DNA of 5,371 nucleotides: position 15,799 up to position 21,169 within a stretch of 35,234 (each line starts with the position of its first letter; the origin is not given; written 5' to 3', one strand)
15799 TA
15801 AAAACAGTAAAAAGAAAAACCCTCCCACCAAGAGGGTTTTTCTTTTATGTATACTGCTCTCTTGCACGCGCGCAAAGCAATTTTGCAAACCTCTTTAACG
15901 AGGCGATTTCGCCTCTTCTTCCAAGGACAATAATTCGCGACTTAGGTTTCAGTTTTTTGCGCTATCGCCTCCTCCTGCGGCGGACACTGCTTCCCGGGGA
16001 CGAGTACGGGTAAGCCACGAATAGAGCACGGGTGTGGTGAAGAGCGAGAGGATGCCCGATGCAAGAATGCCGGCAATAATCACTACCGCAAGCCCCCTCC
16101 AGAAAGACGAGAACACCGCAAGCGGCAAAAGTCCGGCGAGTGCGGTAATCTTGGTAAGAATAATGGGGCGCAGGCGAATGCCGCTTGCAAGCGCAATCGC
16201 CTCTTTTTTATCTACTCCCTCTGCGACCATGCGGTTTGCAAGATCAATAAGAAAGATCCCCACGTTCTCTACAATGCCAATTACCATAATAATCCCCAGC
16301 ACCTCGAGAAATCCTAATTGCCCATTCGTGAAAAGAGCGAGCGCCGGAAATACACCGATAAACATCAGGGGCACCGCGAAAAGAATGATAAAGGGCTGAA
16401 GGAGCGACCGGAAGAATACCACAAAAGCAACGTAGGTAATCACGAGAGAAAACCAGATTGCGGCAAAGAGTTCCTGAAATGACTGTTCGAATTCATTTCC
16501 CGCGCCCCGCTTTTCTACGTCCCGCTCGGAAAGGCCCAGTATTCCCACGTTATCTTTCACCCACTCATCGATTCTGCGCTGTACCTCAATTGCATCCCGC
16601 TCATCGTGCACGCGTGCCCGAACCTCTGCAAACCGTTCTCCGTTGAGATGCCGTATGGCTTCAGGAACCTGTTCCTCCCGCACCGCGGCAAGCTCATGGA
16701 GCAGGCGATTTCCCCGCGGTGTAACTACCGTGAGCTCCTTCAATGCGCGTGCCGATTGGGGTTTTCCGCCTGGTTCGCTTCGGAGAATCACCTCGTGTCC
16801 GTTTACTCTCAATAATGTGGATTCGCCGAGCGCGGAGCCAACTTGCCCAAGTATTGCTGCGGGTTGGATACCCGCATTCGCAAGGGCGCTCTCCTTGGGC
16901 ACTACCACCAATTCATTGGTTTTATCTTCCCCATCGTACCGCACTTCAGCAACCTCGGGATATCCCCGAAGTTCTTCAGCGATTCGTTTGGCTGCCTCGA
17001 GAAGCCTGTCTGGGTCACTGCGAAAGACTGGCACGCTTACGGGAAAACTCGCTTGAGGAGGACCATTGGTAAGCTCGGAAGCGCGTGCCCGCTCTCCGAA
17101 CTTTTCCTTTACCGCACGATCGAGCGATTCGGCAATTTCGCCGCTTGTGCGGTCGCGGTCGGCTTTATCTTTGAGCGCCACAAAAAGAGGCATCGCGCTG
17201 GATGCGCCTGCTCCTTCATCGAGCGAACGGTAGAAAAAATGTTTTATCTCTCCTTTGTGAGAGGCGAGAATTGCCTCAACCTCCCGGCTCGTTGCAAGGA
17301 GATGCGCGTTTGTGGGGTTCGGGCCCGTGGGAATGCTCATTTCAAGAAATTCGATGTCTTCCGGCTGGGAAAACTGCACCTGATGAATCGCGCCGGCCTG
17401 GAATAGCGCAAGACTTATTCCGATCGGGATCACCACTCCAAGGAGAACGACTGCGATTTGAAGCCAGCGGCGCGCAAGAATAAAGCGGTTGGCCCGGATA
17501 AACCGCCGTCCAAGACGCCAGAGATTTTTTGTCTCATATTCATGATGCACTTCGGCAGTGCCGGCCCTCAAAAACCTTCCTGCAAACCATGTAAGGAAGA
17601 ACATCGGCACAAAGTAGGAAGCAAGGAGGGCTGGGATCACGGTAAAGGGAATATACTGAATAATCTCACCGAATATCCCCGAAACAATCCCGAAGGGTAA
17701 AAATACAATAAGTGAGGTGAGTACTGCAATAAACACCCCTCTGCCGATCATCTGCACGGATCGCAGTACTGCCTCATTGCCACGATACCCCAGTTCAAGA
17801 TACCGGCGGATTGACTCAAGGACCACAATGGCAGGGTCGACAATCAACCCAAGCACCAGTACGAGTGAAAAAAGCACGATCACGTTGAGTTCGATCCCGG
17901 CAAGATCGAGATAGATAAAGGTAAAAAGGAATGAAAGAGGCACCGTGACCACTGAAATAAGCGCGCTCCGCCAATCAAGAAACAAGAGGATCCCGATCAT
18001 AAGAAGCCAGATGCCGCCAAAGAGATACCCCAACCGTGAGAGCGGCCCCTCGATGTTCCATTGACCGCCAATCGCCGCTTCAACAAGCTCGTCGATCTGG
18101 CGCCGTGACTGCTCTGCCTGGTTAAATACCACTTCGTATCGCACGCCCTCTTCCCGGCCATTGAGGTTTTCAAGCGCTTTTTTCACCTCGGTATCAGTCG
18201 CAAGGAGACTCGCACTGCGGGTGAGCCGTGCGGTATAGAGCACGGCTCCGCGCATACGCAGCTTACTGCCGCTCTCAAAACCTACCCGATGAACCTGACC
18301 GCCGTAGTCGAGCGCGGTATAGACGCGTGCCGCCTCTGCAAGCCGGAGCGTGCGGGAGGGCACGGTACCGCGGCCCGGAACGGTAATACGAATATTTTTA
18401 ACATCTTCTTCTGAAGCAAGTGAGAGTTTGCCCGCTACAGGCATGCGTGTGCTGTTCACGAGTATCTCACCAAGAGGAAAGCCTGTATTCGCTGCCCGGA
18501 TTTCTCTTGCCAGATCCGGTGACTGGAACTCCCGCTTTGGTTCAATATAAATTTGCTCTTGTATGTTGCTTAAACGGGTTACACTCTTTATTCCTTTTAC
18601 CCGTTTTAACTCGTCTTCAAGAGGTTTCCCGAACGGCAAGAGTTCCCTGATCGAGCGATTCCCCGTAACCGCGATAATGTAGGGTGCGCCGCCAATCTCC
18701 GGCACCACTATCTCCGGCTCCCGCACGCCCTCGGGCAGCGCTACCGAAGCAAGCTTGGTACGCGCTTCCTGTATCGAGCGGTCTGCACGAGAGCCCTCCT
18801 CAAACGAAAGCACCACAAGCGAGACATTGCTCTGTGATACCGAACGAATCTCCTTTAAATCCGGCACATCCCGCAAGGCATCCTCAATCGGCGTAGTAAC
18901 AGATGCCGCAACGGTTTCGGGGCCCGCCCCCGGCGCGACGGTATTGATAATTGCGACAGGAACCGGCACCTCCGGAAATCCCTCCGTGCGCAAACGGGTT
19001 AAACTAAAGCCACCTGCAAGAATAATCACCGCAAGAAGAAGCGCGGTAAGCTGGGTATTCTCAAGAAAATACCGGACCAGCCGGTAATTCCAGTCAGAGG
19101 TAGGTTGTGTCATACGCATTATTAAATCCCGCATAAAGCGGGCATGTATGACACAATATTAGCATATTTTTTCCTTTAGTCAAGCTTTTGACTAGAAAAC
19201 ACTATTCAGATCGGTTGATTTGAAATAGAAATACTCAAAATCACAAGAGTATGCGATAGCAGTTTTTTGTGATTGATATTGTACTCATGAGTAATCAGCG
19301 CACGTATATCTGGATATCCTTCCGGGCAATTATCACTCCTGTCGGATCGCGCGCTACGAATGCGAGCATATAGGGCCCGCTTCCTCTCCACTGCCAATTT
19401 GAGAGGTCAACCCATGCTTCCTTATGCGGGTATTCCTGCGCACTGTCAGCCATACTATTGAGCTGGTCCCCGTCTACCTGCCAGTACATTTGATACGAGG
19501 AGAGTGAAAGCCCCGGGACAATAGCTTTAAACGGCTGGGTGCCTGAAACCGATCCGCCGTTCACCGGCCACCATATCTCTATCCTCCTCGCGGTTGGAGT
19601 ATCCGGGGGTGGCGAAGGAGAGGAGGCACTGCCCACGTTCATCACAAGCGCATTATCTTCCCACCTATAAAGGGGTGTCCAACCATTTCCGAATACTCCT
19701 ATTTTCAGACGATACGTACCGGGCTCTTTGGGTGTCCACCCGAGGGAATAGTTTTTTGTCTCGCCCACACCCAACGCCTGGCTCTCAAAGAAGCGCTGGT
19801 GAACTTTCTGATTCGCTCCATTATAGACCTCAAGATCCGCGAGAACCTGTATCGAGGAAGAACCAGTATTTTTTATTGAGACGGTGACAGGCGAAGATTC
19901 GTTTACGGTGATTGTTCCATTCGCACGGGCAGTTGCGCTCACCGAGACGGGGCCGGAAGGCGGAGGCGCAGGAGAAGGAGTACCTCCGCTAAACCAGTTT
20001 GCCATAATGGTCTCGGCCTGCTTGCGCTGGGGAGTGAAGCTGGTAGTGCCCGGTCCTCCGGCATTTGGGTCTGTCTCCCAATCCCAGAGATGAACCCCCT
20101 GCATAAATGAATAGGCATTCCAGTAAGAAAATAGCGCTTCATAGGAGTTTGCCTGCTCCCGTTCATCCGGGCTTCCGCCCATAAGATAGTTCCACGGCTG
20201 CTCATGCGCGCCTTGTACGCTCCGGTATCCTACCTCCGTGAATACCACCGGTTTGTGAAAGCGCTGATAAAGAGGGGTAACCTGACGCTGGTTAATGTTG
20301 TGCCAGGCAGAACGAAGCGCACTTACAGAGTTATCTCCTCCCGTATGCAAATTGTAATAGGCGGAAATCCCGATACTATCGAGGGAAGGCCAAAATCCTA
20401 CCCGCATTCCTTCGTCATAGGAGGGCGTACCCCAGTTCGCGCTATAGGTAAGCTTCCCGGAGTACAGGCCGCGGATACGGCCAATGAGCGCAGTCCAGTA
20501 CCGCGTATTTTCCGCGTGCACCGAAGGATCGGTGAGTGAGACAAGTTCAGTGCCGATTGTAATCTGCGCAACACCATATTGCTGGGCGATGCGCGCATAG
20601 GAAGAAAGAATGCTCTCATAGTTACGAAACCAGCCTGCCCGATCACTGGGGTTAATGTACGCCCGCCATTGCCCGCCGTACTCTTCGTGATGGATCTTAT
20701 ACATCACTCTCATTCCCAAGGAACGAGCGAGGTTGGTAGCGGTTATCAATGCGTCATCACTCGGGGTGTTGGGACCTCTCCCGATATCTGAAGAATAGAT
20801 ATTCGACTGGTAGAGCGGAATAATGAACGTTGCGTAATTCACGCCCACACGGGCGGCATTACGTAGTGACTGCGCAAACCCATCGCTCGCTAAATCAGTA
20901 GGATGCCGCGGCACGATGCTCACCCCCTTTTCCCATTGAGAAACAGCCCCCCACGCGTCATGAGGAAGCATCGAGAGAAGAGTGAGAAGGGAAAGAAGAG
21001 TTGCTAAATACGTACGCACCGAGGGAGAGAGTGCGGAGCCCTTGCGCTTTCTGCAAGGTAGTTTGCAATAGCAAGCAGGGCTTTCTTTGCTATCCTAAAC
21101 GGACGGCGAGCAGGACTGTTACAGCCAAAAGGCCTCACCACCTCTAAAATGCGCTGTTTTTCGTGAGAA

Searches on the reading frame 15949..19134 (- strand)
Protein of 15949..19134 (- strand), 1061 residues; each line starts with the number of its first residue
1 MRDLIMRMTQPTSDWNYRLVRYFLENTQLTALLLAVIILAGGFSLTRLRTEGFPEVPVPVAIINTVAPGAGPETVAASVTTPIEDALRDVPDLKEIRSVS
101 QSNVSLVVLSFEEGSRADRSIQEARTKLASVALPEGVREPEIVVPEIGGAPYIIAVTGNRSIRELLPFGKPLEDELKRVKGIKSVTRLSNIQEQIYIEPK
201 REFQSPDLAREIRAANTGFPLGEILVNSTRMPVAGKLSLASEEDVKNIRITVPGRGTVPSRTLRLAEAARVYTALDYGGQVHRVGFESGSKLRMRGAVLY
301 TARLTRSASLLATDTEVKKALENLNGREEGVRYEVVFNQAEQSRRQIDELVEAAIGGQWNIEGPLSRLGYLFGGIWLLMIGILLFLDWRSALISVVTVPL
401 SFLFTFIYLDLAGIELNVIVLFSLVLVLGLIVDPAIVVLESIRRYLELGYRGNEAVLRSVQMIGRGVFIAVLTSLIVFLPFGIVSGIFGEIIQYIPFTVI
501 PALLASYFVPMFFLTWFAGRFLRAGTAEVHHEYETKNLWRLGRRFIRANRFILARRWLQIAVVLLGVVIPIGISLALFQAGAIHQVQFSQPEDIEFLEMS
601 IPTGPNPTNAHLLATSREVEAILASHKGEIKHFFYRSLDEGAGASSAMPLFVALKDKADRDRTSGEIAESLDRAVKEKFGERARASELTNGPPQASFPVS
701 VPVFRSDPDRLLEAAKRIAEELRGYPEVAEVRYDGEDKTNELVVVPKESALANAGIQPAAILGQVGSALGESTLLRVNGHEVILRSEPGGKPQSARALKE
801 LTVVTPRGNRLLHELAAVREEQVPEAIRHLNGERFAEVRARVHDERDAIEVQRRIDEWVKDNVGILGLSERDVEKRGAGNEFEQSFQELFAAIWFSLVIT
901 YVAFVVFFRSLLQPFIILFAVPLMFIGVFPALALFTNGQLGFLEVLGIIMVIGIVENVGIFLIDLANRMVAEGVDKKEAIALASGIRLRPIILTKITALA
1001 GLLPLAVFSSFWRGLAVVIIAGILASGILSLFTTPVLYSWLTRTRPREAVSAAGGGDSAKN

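Call 26: search_protein_families(library=pfam, proteins=[window:15949-19134:-], max_evalue=0.001)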
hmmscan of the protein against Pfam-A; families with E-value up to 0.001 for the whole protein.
window:15949-19134:- (1061 aa): 1 family
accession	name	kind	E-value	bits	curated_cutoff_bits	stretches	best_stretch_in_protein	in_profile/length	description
PF00873.25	ACR_tran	-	5.5e-125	418.8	28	1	20-1040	2-1019/1021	AcrB/AcrD/AcrF family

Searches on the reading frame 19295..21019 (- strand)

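Call 26: search_protein_families(library=pfam, proteins=[window:19295-21019:-], max_evalue=0.001)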
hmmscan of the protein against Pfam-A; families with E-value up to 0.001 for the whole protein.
window:19295-21019:- (574 aa): 3 families
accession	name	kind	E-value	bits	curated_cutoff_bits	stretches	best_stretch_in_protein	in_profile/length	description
PF22612.2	GH113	-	4.5e-45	154.7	27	1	48-317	17-271/289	Glycoside Hydrolase Family 113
PF07705.17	CARDB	-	0.00012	22.6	22.7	1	368-441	13-82/101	CARDB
PF13547.12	GTA_TIM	-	0.00095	19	27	0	134-197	3-72/299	GTA TIM-barrel-like domain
